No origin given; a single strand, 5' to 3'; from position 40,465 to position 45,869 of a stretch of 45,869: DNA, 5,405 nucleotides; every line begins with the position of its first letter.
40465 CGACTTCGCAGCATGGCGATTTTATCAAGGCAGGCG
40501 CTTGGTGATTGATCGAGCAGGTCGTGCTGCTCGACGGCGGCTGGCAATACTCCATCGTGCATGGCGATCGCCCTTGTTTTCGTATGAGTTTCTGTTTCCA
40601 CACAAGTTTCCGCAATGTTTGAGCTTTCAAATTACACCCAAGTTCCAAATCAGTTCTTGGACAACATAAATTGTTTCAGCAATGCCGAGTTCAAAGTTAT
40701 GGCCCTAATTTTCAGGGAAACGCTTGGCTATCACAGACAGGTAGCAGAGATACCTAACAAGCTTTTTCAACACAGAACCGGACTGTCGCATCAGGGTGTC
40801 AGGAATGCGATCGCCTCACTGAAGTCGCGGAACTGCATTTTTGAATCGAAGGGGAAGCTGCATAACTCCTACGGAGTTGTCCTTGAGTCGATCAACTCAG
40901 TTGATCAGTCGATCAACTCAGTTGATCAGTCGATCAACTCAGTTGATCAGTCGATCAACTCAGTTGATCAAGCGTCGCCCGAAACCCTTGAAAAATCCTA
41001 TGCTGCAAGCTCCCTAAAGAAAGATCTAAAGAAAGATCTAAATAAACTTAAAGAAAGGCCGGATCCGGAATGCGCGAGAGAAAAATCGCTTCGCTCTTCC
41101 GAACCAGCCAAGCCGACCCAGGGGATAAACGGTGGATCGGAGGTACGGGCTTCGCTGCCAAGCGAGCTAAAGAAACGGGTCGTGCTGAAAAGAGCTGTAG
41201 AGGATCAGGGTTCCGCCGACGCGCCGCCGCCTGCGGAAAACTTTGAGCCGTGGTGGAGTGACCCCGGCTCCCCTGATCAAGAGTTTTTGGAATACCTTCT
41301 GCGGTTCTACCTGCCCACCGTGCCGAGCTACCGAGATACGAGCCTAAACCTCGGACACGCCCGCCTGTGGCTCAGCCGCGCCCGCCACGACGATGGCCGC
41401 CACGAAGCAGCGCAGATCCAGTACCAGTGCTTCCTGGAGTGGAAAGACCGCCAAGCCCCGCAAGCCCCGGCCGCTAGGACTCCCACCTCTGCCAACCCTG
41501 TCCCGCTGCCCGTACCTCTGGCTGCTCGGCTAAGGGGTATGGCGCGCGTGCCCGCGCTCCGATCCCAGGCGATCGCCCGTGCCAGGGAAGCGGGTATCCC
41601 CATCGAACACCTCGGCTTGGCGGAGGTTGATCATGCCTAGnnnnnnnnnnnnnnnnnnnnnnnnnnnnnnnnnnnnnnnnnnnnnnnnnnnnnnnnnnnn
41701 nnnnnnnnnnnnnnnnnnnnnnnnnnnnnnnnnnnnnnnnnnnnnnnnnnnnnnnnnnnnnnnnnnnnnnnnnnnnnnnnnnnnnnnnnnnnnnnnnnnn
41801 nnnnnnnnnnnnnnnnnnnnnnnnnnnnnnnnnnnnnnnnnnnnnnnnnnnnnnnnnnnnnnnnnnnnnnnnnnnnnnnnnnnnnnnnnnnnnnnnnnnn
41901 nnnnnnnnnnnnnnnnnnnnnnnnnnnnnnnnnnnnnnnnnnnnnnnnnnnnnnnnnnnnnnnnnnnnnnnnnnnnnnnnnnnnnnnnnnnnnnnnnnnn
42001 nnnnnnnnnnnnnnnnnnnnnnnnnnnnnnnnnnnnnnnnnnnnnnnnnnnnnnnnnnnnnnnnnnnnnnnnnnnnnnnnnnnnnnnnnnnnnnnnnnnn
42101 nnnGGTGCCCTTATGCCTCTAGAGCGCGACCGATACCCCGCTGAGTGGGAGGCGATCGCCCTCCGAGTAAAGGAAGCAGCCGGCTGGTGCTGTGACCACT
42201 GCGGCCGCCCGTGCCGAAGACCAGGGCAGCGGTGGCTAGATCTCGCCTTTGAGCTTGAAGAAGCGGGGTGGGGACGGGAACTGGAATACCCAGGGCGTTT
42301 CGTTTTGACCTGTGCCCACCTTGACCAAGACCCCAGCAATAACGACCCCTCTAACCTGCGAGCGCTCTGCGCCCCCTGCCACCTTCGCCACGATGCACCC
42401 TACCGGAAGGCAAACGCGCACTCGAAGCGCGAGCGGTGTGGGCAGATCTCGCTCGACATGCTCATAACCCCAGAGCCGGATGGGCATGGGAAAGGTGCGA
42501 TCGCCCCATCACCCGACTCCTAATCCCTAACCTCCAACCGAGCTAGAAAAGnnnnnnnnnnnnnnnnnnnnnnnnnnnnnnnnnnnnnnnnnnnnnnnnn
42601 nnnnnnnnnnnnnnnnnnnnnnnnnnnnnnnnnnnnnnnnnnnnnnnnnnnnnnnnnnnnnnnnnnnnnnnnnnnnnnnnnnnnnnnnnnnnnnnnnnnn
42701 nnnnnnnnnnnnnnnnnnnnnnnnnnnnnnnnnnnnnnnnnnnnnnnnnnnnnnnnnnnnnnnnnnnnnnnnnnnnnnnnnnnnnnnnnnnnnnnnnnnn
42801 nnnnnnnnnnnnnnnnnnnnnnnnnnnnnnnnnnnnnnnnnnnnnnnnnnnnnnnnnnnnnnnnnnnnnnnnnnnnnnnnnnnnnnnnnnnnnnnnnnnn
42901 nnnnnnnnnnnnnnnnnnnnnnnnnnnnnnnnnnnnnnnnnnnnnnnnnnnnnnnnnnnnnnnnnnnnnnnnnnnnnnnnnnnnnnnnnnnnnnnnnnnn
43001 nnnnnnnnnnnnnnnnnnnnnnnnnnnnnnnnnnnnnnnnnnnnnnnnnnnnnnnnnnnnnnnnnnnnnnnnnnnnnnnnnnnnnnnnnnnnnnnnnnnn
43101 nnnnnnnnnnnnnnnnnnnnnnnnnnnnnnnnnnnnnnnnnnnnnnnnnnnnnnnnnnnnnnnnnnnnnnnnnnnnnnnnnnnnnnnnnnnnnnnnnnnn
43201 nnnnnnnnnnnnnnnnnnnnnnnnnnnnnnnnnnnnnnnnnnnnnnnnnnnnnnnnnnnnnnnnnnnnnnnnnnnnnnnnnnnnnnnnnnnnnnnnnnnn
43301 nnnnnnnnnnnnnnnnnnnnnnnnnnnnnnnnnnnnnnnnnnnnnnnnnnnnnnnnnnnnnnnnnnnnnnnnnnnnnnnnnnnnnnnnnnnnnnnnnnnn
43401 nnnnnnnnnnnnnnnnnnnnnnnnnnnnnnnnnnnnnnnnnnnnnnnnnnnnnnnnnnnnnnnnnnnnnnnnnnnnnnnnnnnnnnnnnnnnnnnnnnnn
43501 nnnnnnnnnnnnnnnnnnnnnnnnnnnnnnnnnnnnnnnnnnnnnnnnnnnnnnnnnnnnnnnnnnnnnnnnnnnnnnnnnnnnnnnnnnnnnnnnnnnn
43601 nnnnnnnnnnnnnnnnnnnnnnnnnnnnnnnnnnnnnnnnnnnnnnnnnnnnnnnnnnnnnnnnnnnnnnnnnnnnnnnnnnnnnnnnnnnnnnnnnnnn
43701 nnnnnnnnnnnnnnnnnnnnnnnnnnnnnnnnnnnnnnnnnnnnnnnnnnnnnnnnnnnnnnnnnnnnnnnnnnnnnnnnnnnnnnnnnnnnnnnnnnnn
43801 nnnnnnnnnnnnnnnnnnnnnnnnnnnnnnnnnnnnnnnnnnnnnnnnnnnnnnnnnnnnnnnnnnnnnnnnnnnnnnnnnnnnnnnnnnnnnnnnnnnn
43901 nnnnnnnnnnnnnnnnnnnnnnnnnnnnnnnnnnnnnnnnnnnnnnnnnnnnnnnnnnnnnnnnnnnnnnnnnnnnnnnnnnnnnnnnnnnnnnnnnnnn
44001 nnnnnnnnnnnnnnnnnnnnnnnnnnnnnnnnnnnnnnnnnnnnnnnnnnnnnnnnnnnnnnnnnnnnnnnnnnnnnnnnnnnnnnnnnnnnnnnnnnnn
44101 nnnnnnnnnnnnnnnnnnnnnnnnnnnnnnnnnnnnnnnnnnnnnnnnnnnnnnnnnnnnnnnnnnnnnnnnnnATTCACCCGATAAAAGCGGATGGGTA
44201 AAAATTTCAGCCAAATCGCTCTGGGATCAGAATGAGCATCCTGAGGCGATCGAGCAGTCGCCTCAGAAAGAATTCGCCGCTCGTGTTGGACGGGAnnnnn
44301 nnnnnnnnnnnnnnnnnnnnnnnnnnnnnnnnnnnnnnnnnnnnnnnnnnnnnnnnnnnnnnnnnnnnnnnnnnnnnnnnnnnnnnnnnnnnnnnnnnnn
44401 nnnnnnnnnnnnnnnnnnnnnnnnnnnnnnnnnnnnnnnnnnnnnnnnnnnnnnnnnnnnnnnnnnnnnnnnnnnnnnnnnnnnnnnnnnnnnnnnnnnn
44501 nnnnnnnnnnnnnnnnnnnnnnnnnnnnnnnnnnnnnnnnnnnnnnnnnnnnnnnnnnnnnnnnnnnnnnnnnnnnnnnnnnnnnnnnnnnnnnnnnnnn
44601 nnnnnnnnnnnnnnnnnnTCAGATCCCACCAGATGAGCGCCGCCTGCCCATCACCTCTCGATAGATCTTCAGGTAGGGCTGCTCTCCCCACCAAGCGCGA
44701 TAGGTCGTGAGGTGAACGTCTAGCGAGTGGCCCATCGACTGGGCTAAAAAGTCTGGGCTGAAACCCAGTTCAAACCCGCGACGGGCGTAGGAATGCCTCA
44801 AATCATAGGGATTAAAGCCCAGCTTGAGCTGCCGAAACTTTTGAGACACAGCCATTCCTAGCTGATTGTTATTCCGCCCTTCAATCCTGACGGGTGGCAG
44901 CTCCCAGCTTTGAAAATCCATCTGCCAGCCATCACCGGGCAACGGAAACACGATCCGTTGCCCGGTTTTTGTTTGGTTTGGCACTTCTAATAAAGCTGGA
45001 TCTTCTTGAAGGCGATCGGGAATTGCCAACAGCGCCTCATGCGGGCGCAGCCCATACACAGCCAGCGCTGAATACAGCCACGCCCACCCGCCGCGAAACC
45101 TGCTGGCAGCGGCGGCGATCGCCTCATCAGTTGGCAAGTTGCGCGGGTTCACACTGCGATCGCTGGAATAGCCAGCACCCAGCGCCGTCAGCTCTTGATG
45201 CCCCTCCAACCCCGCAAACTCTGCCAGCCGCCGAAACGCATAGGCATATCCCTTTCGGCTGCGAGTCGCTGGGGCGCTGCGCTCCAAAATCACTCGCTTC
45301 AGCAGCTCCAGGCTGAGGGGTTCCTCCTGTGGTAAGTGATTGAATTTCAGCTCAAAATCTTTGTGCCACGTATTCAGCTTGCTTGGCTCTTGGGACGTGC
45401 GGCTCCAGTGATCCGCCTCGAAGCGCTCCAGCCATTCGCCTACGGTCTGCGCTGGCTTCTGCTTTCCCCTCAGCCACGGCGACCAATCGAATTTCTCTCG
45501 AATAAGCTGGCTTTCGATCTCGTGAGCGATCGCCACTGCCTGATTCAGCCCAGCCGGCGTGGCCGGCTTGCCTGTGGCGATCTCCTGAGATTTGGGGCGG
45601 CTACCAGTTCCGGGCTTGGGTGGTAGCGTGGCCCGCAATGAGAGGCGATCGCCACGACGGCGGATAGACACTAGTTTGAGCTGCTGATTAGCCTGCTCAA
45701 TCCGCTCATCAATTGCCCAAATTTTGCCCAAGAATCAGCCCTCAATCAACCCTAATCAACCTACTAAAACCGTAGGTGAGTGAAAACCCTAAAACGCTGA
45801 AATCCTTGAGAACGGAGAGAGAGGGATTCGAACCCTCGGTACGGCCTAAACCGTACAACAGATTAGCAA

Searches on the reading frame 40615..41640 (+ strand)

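Call 8: search_protein_families(library=phrogs, proteins=[window:40615-41640:+], max_evalue=0.01)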
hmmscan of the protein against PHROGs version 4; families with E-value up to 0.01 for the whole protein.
window:40615-41640:+ (341 aa): 6 families
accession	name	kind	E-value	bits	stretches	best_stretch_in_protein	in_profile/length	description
phrog_678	-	DNA, RNA and nucleotide metabolism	6.1e-16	59.9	1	5-142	30-193/346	replication initiation O-like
phrog_2365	-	DNA, RNA and nucleotide metabolism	8.9e-08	33.4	1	7-163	29-186/232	replication initiation O-like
phrog_18020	-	DNA, RNA and nucleotide metabolism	9.4e-08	33.2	1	5-94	12-105/248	replication initiation O-like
phrog_277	-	DNA, RNA and nucleotide metabolism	1.5e-07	32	1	7-148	29-165/318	replication initiation O-like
phrog_186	-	DNA, RNA and nucleotide metabolism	0.0053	17.5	1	6-109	21-121/308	DnaD-like helicase loader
phrog_270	-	DNA, RNA and nucleotide metabolism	0.0055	17.1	1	6-151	31-152/383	replication initiation protein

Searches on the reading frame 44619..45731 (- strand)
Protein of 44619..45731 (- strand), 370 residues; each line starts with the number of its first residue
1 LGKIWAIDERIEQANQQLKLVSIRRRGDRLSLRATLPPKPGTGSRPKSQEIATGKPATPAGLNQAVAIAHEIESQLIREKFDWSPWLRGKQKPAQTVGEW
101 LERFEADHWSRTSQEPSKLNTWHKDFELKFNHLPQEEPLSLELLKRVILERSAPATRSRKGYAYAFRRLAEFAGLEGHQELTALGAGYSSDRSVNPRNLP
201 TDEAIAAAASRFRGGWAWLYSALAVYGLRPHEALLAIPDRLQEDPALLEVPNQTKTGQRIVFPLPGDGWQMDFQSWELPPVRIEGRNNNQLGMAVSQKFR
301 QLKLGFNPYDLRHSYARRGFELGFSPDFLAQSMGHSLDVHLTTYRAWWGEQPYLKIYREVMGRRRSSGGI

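Call 8: search_protein_families(library=phrogs, proteins=[window:44619-45731:-], max_evalue=0.01)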
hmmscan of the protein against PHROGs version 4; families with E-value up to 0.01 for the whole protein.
window:44619-45731:- (370 aa): 2 families
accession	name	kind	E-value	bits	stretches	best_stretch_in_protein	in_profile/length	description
phrog_1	-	integration and excision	8.1e-14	52.8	1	61-338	141-425/611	integrase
phrog_216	-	integration and excision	0.0039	17.3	0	288-336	162-213/301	integrase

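Call 27: search_protein_families(library=ncbifam, proteins=[window:44619-45731:-], max_evalue=0.01)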
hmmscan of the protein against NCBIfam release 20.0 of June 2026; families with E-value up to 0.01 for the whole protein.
window:44619-45731:- (370 aa): 0 families
